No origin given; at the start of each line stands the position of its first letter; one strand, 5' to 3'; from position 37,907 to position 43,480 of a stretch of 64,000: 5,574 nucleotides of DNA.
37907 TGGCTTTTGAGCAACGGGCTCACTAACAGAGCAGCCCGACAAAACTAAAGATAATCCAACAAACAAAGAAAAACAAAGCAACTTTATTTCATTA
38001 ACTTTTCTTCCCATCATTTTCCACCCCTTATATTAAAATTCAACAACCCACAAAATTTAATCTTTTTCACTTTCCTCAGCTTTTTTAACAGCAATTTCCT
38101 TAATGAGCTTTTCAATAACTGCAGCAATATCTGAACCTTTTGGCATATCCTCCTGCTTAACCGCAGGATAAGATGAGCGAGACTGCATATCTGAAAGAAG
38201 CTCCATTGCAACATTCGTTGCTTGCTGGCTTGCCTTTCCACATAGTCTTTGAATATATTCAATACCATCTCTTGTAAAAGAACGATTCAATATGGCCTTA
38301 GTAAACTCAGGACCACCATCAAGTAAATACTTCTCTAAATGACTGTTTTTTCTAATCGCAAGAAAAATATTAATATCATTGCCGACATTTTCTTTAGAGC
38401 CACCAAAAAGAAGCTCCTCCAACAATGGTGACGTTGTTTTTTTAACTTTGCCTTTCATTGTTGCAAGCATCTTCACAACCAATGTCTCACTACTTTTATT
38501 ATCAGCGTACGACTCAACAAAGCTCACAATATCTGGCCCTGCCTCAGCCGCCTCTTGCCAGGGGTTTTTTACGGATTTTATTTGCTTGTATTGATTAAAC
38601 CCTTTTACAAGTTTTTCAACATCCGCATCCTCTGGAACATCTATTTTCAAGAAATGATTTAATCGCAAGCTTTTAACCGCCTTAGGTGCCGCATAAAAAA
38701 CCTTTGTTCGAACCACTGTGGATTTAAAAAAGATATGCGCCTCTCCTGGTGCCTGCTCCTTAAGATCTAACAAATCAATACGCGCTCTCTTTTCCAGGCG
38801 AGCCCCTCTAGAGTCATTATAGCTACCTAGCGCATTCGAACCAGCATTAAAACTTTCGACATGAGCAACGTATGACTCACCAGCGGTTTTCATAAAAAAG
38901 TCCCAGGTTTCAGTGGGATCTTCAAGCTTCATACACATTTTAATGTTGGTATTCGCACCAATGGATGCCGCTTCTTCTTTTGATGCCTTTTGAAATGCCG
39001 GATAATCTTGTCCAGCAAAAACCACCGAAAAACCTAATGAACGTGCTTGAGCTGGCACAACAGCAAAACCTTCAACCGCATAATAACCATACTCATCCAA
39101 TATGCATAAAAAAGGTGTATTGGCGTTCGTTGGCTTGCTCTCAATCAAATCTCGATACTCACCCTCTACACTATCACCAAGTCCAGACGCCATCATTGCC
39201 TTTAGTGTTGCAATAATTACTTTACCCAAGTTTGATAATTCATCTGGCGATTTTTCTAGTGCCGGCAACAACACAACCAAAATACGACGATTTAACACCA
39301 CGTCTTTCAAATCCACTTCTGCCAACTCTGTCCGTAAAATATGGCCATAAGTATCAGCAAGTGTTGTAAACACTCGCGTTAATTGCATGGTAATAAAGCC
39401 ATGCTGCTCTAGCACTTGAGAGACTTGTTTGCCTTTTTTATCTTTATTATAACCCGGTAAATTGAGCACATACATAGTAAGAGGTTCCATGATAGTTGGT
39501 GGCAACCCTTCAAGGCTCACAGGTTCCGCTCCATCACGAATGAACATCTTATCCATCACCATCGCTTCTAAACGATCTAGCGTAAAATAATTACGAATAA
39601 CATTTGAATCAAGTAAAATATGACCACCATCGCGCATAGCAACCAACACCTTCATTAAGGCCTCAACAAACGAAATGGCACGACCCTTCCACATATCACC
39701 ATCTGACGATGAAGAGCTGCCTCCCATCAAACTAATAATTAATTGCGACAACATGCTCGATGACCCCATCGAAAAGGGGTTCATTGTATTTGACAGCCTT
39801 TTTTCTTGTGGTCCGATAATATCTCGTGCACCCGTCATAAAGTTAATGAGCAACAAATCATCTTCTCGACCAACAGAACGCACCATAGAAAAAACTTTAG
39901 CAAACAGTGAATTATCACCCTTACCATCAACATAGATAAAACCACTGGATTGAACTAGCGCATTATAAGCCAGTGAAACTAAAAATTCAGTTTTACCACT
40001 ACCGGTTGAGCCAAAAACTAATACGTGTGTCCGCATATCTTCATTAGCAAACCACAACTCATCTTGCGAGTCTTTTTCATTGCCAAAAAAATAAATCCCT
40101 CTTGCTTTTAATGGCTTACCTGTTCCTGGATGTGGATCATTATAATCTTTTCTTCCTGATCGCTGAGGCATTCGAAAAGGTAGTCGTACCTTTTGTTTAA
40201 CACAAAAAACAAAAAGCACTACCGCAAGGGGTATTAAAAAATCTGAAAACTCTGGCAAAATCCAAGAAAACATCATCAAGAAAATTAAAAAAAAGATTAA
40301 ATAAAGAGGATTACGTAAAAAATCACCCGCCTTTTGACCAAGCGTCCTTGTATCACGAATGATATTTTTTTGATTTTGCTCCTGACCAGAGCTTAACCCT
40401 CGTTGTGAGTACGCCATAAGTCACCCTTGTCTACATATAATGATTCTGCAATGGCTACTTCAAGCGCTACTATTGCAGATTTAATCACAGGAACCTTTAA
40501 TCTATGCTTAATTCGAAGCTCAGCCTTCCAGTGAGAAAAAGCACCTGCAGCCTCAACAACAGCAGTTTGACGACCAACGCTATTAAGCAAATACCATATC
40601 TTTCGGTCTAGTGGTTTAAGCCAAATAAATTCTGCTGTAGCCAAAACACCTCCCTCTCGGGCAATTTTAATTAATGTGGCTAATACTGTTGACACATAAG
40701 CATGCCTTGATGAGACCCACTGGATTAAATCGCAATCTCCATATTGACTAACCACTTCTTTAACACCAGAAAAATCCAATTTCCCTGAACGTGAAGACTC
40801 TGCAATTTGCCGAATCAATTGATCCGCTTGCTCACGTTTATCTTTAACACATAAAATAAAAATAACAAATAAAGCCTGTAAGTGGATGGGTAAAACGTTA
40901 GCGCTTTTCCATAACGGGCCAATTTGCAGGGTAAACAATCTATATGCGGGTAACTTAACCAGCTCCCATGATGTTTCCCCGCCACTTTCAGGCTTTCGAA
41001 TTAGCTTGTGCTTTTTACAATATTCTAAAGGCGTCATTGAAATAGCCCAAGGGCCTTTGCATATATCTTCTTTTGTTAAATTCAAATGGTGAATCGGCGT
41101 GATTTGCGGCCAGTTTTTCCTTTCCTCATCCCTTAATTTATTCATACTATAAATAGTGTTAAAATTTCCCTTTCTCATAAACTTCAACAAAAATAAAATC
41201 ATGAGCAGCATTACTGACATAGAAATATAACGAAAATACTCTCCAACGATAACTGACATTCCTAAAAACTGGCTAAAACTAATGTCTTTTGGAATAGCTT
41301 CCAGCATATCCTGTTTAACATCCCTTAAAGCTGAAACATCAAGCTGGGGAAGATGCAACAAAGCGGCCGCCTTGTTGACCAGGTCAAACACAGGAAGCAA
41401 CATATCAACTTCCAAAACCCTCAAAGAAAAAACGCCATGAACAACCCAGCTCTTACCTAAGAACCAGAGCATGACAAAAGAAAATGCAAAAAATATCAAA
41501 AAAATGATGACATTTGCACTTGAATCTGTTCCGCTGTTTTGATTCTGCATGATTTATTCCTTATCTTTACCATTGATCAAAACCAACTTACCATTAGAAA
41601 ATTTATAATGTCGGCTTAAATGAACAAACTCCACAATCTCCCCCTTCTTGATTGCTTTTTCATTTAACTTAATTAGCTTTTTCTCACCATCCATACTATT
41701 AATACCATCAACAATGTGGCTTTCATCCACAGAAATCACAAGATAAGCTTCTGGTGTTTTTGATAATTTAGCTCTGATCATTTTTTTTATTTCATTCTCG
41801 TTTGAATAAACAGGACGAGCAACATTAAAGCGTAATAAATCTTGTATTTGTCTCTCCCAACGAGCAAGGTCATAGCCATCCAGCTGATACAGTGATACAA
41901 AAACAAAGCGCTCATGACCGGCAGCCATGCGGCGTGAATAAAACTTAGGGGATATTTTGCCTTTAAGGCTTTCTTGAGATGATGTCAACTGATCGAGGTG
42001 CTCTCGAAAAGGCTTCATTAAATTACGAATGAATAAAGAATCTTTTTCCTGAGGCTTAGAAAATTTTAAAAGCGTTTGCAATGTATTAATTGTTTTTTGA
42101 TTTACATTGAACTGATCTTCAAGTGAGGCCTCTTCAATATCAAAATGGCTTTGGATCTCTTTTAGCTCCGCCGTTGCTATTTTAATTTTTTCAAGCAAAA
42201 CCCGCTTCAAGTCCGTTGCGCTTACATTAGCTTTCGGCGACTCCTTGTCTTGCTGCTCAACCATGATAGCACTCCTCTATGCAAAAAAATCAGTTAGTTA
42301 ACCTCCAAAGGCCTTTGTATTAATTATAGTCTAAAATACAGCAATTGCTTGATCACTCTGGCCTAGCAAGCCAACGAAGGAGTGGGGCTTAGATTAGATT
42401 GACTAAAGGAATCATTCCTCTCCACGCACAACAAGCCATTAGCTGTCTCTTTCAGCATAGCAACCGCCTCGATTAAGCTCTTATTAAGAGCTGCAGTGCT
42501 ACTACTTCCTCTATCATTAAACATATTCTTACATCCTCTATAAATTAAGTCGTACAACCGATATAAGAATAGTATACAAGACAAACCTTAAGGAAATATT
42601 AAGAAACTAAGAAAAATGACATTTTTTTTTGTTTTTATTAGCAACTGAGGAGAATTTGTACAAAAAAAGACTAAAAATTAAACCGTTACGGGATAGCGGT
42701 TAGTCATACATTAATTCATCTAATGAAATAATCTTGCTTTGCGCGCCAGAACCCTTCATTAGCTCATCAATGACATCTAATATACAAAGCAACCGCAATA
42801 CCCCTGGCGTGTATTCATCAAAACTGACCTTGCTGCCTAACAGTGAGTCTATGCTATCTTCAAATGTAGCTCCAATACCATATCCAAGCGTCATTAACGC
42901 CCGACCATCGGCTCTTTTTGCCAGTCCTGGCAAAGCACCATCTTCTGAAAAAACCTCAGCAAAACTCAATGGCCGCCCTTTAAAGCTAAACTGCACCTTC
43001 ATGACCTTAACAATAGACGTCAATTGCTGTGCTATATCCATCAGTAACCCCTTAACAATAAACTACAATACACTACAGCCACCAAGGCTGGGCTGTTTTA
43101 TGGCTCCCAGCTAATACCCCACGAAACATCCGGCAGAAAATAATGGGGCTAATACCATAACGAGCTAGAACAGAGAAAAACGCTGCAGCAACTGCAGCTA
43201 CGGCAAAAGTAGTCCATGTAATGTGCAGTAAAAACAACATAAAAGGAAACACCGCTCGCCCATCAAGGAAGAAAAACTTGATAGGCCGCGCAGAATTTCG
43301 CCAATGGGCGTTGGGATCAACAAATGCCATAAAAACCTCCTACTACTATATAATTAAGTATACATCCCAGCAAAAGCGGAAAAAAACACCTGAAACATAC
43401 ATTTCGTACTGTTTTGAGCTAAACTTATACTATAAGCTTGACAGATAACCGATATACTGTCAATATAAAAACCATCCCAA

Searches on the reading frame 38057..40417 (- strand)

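Call 20: search_protein_families(library=ncbifam, proteins=[window:38057-40417:-], max_evalue=0.001)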
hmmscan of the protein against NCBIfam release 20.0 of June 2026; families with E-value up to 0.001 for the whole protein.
window:38057-40417:- (786 aa): 6 families
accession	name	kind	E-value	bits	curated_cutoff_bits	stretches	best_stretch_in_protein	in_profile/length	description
NF041447.1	TrbC_conju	equivalog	1.6e-111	373.9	800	1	27-604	12-603/685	F-type conjugative transfer protein TrbC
TIGR03743.1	SXT_TraD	subfamily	1e-13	50.7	366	1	111-192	158-238/636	conjugative transfer system coupling protein TraD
NF045973.1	conju_CD1115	equivalog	4.2e-11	42.4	250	2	126-259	21-145/442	VirD4-like conjugal transfer protein, CD1115 family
NF041017.1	DNA_import_CedB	equivalog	3.2e-08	32.7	700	1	104-168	250-315/590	DNA import protein CedB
TIGR03754.1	conj_TOL_TraD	equivalog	9.6e-07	27.7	647.55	1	118-191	169-242/643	type IV conjugative transfer system coupling protein TraD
NF053655.1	CedD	equivalog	0.00077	18.2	600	1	122-178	214-270/527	DNA-translocating ATPase CedD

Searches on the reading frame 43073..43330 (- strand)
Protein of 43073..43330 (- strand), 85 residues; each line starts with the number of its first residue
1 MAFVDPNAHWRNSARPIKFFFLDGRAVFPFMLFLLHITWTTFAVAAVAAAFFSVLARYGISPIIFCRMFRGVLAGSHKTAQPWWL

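Call 61: search_protein_families(library=ncbifam, proteins=[window:43073-43330:-], max_evalue=0.001)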
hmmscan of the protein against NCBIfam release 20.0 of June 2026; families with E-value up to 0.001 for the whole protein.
window:43073-43330:- (85 aa): 1 family
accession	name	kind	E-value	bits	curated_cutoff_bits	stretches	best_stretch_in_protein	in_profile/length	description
NF038220.1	IcmT_TraK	equivalog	2e-25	88.8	40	1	10-84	1-75/81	IcmT/TraK family protein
